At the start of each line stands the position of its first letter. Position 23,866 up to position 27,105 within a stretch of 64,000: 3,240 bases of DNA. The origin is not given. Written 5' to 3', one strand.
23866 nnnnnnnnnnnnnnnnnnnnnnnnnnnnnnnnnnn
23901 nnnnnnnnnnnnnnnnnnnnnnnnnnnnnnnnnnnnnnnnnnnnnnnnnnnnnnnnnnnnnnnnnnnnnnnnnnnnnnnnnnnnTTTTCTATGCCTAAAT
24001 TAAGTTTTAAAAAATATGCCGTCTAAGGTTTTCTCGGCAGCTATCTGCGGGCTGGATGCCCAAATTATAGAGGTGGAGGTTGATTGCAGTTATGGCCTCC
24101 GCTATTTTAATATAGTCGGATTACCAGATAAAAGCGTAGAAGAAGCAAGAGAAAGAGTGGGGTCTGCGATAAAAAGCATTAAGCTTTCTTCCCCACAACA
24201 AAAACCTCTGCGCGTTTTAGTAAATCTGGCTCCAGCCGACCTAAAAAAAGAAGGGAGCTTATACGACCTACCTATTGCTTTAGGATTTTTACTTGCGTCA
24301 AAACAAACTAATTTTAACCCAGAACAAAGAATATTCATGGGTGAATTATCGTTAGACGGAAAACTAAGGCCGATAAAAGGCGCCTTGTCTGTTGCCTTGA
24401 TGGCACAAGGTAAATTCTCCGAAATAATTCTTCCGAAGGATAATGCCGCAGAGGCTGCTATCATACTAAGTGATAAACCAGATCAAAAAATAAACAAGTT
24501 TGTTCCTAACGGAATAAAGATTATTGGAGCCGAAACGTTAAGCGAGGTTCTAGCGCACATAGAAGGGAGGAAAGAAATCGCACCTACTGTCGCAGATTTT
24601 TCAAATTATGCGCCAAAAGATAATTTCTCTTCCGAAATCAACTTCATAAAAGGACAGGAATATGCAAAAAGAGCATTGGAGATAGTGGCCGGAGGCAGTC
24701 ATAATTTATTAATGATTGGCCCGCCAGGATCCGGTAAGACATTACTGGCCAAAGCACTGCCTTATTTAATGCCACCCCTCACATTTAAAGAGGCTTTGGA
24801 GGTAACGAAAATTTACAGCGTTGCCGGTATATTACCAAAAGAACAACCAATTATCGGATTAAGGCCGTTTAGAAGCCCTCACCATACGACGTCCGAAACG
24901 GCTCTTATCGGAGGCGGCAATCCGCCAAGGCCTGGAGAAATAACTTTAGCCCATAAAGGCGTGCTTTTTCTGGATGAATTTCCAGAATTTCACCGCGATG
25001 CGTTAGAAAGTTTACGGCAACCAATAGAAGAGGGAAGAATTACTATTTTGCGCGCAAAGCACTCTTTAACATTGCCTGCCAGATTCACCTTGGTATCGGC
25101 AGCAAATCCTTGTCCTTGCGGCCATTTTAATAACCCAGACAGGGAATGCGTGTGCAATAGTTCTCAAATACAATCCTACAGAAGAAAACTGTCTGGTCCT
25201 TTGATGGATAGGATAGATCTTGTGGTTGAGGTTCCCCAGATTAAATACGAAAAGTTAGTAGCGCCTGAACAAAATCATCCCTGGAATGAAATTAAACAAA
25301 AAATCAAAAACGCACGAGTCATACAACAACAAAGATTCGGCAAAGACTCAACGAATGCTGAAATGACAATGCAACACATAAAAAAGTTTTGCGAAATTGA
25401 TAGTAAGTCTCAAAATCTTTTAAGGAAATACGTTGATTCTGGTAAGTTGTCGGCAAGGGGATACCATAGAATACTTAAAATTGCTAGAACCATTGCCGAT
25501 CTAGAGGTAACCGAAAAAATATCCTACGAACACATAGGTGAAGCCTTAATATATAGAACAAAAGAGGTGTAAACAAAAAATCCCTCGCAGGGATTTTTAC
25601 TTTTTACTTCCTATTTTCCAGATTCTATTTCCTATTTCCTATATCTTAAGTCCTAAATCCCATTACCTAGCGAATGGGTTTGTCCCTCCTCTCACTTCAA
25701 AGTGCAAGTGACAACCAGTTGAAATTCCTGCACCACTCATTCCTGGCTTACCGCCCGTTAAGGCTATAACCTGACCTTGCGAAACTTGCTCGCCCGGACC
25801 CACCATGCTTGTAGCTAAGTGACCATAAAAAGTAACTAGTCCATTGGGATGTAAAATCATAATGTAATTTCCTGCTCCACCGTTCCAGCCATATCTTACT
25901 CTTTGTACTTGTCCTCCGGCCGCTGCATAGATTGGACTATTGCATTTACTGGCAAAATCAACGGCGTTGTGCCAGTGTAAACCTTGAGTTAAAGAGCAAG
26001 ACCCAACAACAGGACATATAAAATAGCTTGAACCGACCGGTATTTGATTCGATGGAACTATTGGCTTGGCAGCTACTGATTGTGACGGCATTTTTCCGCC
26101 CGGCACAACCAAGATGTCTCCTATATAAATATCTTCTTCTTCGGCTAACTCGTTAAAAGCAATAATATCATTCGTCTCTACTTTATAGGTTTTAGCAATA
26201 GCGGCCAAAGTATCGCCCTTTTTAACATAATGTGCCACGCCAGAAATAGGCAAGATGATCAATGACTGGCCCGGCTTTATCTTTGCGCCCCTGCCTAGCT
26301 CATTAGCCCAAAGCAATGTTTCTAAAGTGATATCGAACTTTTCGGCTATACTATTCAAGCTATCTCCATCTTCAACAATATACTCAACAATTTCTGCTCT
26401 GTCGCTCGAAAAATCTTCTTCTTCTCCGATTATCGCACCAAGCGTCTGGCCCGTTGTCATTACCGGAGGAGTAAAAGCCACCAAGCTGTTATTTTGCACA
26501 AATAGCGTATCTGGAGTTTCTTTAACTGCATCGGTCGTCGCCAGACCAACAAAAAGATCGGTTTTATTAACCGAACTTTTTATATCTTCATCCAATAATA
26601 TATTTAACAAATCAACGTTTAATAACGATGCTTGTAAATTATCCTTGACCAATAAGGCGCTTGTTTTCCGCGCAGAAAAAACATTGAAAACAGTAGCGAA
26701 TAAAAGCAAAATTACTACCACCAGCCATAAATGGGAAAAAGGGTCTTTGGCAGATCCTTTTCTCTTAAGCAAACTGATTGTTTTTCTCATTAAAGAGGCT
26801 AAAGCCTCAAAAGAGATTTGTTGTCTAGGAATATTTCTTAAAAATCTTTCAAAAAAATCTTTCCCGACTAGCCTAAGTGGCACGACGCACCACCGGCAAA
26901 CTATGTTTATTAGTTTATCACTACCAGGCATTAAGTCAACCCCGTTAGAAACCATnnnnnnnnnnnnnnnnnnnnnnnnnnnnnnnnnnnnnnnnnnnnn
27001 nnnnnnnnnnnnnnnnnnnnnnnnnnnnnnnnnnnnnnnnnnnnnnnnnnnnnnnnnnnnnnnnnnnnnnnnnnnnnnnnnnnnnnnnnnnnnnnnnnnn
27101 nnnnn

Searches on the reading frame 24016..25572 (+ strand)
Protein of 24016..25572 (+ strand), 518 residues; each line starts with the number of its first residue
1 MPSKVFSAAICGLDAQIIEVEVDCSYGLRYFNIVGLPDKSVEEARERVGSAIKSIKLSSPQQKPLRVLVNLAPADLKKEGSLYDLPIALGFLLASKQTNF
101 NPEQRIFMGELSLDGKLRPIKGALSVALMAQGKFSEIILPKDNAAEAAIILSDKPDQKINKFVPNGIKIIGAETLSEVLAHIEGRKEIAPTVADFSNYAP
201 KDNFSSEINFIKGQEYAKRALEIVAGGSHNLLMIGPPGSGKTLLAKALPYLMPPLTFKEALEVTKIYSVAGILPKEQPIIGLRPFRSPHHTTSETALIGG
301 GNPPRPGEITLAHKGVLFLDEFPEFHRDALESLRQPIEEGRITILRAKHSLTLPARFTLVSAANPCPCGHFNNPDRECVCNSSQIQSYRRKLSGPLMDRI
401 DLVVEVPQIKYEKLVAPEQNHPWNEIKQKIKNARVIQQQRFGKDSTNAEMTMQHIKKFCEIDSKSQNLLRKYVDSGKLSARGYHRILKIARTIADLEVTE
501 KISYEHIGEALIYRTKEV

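Call 74: search_protein_families(library=pfam, proteins=[window:24016-25572:+], max_evalue=0.001)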
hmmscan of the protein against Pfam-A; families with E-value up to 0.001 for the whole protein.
window:24016-25572:+ (518 aa): 9 families
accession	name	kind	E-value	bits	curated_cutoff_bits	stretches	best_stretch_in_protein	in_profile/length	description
PF01078.27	Mg_chelatase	-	2.1e-91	305.3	20.3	1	209-413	3-206/207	Magnesium chelatase, subunit ChlI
PF13541.12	ChlI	-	1.5e-39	135.1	27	1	20-143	1-121/121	Subunit ChlI of Mg-chelatase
PF13335.12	Mg_chelatase_C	-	1.2e-29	103.2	26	1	425-514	6-94/94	Magnesium chelatase, subunit ChlI C-terminal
PF00493.29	MCM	-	1.5e-10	41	23.3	1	306-405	114-203/224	MCM P-loop domain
PF07728.20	AAA_5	-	7.2e-09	36.2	22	0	307-367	58-125/139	AAA domain (dynein-related subfamily)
PF00158.32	Sigma54_activat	-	1e-05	25.7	20.2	0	301-363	81-141/168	Sigma-54 interaction domain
PF14532.12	Sigma54_activ_2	-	0.00013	22.7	25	0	218-248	11-41/138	Sigma-54 interaction domain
PF05362.19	Lon_C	-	0.0006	19.9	21.1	0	43-181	72-201/205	Lon protease (S16) C-terminal proteolytic domain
PF00004.35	AAA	-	0.00074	20.4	21.2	0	231-248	1-18/131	ATPase family associated with various cellular activities (AAA)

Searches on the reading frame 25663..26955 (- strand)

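Call 74: search_protein_families(library=pfam, proteins=[window:25663-26955:-], max_evalue=0.001)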
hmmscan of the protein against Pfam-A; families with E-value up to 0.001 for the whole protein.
window:25663-26955:- (430 aa): 3 families
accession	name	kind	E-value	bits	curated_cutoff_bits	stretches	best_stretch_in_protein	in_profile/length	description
PF01551.29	Peptidase_M23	-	2.4e-24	85.8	28.7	1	329-427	3-93/96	Peptidase family M23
PF01476.26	LysM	-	4.2e-23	81.5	20.9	2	242-285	1-43/43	LysM domain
PF23473.1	LysM3_LYK4_5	-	8.2e-13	48.7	29.3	2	191-222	4-35/48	LYK4/5 LysM3 domain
